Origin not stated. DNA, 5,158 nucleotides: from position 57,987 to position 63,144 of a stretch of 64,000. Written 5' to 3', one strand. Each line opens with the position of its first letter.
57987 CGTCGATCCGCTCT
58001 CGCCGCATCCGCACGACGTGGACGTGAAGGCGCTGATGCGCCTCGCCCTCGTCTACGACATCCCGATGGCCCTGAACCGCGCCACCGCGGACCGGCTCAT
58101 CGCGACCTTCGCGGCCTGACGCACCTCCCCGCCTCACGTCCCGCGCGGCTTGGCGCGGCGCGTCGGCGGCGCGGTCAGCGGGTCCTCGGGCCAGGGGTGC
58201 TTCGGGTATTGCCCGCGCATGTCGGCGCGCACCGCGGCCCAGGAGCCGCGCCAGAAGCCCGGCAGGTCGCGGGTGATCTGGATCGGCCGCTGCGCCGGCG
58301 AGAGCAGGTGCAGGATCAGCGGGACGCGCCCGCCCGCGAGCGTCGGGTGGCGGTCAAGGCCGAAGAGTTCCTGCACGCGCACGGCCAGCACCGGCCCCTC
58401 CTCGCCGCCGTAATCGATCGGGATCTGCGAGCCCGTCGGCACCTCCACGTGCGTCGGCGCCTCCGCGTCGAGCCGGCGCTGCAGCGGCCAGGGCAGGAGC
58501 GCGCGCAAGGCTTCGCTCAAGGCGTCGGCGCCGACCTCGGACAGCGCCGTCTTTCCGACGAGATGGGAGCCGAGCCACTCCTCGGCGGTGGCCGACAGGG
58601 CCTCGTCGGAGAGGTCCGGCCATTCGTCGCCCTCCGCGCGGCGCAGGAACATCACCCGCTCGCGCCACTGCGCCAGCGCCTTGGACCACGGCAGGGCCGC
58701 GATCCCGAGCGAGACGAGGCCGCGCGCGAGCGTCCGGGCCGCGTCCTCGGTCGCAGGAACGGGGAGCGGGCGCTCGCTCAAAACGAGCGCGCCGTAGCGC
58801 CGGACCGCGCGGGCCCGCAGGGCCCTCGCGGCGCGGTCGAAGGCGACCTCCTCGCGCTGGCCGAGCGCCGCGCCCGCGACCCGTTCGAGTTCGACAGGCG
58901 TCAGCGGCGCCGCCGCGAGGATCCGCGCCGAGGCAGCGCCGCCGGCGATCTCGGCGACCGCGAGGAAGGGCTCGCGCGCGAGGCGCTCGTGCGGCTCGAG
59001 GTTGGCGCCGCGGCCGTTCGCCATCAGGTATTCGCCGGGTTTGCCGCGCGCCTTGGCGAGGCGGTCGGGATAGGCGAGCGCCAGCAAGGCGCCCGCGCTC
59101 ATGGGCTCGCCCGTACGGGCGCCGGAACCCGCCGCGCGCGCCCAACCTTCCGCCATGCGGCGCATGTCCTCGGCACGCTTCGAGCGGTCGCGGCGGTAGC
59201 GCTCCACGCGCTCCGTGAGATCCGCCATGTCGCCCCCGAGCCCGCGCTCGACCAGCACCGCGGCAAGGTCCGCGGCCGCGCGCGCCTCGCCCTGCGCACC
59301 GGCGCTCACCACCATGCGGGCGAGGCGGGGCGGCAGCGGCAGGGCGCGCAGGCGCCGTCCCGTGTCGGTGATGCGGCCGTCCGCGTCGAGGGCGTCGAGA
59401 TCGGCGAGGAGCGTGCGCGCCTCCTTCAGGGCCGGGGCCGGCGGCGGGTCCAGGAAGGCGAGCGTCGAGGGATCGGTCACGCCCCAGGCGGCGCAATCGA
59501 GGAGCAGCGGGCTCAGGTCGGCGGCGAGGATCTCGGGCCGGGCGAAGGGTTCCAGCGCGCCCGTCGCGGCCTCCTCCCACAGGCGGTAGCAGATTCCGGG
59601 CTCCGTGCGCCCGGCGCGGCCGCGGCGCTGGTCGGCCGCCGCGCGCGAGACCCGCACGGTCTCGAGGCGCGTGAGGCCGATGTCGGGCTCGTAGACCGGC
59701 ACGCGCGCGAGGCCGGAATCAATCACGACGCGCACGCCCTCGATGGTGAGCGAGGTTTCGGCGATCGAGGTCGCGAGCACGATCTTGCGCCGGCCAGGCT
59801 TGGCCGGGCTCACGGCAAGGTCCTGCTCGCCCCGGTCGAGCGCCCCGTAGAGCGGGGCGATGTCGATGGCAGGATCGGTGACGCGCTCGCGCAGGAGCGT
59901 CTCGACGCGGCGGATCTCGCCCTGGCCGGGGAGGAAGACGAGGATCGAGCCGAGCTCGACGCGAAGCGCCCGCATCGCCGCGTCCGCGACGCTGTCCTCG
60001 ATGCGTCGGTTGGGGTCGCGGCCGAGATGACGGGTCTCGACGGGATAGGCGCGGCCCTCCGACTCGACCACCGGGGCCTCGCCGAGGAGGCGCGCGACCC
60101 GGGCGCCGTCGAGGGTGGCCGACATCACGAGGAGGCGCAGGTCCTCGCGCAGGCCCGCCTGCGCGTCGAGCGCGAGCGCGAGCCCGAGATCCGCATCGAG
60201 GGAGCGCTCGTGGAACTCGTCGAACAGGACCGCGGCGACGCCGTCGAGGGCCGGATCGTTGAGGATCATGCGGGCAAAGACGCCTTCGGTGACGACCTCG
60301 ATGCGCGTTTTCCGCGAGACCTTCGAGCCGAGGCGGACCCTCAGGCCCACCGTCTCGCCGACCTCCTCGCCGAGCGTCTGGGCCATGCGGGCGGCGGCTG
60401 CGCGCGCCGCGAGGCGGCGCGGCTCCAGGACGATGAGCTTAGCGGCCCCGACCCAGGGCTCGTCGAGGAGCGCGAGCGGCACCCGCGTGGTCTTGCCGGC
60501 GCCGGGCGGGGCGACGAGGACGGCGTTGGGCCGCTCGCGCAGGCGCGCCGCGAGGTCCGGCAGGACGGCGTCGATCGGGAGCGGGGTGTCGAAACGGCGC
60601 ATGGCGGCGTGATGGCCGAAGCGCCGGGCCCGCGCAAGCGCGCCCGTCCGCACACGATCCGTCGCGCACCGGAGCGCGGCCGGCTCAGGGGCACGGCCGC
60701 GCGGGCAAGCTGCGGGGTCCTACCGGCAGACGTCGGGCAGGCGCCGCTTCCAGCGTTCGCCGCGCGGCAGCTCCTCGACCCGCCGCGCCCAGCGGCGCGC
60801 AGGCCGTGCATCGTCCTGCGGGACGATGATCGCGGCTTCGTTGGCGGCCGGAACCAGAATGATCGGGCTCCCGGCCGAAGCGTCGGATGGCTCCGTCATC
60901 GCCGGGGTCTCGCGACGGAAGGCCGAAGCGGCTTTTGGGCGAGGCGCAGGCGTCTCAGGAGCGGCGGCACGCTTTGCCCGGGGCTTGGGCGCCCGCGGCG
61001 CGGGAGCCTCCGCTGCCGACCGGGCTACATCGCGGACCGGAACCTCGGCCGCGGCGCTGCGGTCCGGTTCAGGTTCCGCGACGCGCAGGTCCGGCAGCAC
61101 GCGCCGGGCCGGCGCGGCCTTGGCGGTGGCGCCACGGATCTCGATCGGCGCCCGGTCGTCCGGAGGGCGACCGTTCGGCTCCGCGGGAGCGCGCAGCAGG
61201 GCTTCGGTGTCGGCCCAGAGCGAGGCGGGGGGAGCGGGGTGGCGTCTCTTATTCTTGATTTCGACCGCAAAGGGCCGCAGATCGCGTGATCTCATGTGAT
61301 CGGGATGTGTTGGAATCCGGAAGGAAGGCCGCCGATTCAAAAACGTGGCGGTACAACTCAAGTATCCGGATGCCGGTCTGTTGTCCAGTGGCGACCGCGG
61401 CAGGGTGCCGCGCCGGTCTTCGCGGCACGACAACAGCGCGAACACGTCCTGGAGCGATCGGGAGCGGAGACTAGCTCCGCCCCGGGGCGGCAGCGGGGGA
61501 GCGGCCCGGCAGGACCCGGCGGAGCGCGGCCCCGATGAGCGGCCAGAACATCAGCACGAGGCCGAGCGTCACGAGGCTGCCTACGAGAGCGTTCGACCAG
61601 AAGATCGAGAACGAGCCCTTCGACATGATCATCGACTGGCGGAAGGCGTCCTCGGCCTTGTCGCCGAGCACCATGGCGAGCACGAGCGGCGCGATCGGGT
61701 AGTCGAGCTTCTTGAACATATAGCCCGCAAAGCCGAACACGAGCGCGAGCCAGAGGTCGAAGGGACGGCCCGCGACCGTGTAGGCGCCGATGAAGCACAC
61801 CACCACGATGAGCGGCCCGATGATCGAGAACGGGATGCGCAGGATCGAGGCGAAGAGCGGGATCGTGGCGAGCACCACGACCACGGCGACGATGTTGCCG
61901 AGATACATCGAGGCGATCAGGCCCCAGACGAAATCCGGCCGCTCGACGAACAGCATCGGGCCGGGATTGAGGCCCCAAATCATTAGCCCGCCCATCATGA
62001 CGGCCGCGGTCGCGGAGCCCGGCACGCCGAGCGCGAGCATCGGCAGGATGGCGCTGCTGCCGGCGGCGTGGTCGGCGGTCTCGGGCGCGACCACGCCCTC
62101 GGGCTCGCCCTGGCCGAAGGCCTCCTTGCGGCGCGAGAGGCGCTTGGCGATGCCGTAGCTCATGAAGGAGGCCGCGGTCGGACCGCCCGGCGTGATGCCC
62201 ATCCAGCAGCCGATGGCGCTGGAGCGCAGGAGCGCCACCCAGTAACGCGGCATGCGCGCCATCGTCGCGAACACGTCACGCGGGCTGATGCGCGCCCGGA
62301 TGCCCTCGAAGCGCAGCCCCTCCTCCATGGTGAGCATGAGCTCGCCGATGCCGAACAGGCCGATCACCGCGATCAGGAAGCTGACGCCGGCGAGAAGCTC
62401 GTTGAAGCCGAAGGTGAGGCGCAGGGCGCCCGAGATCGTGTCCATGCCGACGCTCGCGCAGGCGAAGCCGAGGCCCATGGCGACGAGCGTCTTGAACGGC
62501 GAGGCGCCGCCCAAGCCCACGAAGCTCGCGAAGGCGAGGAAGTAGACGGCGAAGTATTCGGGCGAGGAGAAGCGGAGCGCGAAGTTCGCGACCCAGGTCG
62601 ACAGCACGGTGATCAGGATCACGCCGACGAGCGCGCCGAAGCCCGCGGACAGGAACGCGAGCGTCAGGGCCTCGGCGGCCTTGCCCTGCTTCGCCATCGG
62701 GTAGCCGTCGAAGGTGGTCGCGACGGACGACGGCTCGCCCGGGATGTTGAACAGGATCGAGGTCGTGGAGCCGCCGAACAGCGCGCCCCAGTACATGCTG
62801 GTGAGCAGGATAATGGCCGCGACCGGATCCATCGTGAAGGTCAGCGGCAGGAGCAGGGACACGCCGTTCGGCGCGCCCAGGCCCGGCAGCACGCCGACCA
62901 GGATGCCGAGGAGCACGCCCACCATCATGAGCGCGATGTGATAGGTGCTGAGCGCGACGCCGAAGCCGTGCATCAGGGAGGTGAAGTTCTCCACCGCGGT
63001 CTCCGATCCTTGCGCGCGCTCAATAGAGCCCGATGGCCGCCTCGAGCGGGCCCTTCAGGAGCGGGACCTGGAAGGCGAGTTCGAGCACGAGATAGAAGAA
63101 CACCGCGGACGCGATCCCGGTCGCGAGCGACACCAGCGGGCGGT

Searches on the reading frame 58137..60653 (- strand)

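Call 67: search_protein_families(library=pfam, proteins=[window:58137-60653:-], max_evalue=0.0001)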
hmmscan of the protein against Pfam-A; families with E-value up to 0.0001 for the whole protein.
window:58137-60653:- (839 aa): 5 families
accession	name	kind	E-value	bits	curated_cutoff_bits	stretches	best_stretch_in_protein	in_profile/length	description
PF08482.15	HrpB_C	-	1.4e-51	174.7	25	1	693-825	1-133/133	ATP-dependent helicase C-terminal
PF00271.37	Helicase_C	-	9.6e-12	45.6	23.5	1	234-350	15-109/110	Helicase conserved C-terminal domain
PF00270.35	DEAD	-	8.5e-08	32.5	26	1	40-186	13-164/167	DEAD/DEAH box helicase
PF24473.1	CON_HrpB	-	7.6e-07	29.3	27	1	599-630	4-35/35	ATP-dependent RNA helicase HrpB, connector region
PF04408.29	HA2_N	-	3.4e-06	27.4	21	1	413-440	2-29/29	Helicase associated domain (HA2), winged-helix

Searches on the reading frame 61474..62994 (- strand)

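Call 67: search_protein_families(library=pfam, proteins=[window:61474-62994:-], max_evalue=0.0001)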
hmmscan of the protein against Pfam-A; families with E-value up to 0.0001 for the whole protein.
window:61474-62994:- (507 aa): 1 family
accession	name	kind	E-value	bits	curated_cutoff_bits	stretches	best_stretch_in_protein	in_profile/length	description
PF01970.21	TctA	-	1.3e-145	485.7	28.9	1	20-439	1-423/423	Tripartite tricarboxylate transporter TctA family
